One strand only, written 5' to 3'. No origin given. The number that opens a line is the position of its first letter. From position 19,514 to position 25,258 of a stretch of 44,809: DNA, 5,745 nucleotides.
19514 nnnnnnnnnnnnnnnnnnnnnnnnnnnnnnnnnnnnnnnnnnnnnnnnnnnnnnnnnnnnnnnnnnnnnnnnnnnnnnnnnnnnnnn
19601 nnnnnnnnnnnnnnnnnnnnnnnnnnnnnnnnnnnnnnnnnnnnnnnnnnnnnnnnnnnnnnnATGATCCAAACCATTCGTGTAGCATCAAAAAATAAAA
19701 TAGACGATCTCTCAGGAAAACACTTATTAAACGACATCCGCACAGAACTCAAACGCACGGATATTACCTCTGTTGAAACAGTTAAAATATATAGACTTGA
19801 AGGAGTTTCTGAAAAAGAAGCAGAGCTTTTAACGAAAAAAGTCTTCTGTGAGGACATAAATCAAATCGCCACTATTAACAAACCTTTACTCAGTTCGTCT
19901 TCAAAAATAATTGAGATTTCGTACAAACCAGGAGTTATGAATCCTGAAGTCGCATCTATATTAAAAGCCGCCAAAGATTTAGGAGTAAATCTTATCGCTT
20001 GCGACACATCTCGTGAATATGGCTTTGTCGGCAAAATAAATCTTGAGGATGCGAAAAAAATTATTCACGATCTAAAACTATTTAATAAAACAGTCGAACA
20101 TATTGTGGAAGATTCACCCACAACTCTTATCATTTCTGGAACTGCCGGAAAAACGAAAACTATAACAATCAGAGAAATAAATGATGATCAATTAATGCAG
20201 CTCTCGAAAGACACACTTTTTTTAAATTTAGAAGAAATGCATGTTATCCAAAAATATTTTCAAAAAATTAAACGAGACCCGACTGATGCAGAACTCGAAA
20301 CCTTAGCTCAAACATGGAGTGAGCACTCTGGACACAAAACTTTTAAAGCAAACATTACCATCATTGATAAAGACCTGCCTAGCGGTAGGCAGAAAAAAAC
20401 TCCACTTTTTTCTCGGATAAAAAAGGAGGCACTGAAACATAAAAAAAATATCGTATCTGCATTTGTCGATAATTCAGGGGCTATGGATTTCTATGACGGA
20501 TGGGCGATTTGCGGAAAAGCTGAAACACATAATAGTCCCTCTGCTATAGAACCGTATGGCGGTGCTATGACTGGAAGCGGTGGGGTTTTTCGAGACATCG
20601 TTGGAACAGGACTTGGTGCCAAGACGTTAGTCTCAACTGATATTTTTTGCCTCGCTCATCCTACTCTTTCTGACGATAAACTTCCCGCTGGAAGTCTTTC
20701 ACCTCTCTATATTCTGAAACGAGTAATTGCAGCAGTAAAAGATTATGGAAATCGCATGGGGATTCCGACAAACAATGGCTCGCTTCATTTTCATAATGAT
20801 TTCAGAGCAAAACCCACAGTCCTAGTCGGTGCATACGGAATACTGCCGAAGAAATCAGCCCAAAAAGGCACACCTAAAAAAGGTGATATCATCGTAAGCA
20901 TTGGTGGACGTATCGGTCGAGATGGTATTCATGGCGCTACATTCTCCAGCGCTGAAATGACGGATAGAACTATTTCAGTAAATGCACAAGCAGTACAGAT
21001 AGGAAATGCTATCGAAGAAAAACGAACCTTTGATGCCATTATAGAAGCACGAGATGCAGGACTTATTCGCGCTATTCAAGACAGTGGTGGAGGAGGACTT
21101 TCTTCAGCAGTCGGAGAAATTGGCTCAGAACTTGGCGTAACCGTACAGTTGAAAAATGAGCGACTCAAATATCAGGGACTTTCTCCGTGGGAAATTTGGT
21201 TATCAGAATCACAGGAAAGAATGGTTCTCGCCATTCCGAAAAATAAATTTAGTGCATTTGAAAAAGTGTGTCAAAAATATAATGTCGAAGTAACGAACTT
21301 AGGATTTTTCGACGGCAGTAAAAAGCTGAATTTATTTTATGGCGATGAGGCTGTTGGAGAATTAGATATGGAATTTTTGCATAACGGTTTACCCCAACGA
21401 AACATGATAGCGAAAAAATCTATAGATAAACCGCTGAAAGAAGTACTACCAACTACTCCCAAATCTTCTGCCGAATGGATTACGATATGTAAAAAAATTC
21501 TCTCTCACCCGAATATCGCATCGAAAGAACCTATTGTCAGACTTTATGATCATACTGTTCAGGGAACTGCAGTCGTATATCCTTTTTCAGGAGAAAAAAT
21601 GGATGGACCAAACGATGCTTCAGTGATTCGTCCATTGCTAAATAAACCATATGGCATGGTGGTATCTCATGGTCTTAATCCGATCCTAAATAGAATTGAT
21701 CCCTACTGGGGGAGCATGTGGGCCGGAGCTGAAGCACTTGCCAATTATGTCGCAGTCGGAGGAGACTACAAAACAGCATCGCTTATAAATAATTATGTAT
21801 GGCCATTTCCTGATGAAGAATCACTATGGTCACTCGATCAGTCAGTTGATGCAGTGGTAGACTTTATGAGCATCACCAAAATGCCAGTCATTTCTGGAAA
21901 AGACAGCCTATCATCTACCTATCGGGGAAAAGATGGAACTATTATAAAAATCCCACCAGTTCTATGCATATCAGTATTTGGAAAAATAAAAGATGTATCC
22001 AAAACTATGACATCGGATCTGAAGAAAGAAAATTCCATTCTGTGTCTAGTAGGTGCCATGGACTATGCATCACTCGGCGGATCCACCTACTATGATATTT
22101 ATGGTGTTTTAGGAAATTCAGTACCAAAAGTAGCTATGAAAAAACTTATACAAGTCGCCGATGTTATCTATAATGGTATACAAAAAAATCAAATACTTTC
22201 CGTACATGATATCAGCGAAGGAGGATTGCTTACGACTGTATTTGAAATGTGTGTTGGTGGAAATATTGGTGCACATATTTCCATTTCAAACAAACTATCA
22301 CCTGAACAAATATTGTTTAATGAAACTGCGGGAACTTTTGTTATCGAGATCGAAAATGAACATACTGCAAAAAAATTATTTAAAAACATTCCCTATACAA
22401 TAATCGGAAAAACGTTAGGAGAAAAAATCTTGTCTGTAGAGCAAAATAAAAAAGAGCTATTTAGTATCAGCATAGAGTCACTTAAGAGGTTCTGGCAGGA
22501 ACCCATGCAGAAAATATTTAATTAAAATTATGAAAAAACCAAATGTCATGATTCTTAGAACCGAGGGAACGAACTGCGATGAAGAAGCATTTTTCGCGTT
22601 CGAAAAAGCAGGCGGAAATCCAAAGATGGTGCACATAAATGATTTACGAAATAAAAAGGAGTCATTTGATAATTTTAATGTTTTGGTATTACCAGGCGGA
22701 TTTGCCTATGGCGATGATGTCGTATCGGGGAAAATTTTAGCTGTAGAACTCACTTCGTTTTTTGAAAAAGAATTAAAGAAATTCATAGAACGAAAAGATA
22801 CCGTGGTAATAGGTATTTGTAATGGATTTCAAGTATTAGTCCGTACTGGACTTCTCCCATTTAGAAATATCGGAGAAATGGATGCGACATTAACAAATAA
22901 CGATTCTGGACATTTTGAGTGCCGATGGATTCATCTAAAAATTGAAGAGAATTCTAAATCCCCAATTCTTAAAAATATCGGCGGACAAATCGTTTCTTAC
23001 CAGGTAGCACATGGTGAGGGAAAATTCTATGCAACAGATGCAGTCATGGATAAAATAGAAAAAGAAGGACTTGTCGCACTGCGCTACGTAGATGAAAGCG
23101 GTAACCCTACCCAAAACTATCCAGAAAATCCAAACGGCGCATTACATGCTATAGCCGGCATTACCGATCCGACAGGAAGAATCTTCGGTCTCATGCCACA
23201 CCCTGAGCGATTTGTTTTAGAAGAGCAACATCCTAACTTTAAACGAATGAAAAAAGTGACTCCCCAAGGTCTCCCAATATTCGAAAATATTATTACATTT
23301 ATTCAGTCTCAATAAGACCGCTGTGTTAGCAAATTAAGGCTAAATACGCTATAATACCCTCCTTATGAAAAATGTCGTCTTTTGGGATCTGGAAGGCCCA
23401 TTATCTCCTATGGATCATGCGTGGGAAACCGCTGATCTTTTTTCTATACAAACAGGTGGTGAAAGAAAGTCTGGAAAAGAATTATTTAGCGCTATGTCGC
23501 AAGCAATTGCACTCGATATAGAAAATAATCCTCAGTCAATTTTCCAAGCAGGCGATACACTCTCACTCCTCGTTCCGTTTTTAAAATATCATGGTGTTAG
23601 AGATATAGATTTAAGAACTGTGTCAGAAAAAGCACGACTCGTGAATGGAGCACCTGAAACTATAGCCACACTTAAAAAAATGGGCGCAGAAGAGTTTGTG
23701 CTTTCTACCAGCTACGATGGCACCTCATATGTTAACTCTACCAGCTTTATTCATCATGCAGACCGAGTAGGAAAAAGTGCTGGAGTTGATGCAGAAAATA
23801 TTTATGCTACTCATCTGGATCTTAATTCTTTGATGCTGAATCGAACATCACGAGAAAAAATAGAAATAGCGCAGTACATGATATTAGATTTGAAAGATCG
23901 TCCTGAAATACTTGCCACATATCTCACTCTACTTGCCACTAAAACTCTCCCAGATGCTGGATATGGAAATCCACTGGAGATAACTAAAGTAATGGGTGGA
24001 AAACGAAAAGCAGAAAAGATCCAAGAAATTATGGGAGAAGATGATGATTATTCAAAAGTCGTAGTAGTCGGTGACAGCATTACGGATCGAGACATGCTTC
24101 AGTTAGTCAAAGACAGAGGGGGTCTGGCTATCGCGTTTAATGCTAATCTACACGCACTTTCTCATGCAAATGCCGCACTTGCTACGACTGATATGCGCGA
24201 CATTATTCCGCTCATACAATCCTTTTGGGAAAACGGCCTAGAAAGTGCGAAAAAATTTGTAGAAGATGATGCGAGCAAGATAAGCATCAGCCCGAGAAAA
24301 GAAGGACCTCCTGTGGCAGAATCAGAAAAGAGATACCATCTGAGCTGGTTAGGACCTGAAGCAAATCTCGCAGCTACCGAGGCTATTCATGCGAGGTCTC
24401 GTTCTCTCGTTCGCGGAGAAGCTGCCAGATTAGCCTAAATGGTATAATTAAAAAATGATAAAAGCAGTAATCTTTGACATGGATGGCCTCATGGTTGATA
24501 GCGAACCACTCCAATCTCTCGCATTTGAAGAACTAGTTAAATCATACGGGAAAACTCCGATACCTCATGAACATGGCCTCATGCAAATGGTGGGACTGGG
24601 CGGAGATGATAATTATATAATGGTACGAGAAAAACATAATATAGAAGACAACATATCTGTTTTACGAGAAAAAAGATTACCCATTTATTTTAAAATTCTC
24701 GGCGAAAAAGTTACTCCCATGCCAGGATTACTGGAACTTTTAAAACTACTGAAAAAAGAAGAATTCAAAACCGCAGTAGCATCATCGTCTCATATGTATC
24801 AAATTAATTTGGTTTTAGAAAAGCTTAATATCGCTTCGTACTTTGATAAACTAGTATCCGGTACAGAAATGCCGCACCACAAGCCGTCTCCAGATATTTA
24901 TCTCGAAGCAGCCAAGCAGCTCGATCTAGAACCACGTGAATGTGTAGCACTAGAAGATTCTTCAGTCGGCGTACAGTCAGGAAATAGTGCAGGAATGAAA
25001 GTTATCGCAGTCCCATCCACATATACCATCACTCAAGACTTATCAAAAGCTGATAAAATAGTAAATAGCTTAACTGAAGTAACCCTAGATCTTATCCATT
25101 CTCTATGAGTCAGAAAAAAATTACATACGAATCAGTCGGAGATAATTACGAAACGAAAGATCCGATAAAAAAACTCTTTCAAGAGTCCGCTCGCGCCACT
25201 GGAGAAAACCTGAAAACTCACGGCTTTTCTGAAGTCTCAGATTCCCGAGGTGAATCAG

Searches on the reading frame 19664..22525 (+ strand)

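Call 63: search_protein_families(library=pfam, proteins=[window:19664-22525:+], max_evalue=0.00001)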
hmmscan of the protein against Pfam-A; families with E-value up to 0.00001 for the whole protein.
window:19664-22525:+ (953 aa): 3 families
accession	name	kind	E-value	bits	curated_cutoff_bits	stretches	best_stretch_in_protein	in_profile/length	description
PF02769.27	AIRS_C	-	3.7e-39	134.8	23.1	2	405-558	1-154/156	AIR synthase related protein, C-terminal domain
PF00586.29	AIRS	-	1.3e-15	58.2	24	1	269-393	2-111/112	AIR synthase related protein, N-terminal domain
PF18072.6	FGAR-AT_linker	-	2.5e-15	57.2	26.6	1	182-225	7-50/50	Formylglycinamide ribonucleotide amidotransferase linker domain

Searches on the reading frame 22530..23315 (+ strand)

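Call 63: search_protein_families(library=pfam, proteins=[window:22530-23315:+], max_evalue=0.00001)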
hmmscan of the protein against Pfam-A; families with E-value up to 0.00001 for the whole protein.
window:22530-23315:+ (261 aa): 1 family
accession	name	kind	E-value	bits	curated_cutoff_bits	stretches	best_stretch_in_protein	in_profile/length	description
PF13507.12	GATase_5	-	1.6e-83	280.2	27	1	3-257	1-259/260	CobB/CobQ-like glutamine amidotransferase domain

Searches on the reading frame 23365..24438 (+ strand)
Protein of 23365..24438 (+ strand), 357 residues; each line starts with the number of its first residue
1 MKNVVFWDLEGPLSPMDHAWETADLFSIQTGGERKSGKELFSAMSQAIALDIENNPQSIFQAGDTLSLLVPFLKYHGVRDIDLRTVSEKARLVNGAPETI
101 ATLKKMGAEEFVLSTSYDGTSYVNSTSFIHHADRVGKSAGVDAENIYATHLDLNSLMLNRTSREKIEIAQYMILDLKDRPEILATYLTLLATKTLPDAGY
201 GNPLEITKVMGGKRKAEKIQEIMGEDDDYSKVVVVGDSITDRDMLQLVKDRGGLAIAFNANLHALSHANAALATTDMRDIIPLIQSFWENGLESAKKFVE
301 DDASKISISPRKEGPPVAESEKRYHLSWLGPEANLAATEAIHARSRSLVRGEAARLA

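Call 63: search_protein_families(library=pfam, proteins=[window:23365-24438:+], max_evalue=0.00001)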
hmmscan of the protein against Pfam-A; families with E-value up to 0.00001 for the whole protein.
window:23365-24438:+ (357 aa): 0 families

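Call 96: search_protein_families(library=pfam, proteins=[window:23365-24438:+], max_evalue=0.001)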
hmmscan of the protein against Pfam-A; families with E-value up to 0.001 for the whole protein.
window:23365-24438:+ (357 aa): 1 family
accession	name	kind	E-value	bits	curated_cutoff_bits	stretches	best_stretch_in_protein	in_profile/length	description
PF00702.32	Hydrolase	-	0.00069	20.5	26.4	0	79-140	86-136/191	haloacid dehalogenase-like hydrolase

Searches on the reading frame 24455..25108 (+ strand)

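Call 63: search_protein_families(library=pfam, proteins=[window:24455-25108:+], max_evalue=0.00001)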
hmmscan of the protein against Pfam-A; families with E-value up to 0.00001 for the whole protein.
window:24455-25108:+ (217 aa): 3 families
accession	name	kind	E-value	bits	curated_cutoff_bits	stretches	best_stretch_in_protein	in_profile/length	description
PF13419.12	HAD_2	-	1.5e-36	126.6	23.8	1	5-186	1-178/178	Haloacid dehalogenase-like hydrolase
PF00702.32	Hydrolase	-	6e-28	99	26.4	1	2-180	1-191/191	haloacid dehalogenase-like hydrolase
PF13242.12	Hydrolase_like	-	1.6e-06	28.3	22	1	142-208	3-74/75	HAD-hyrolase-like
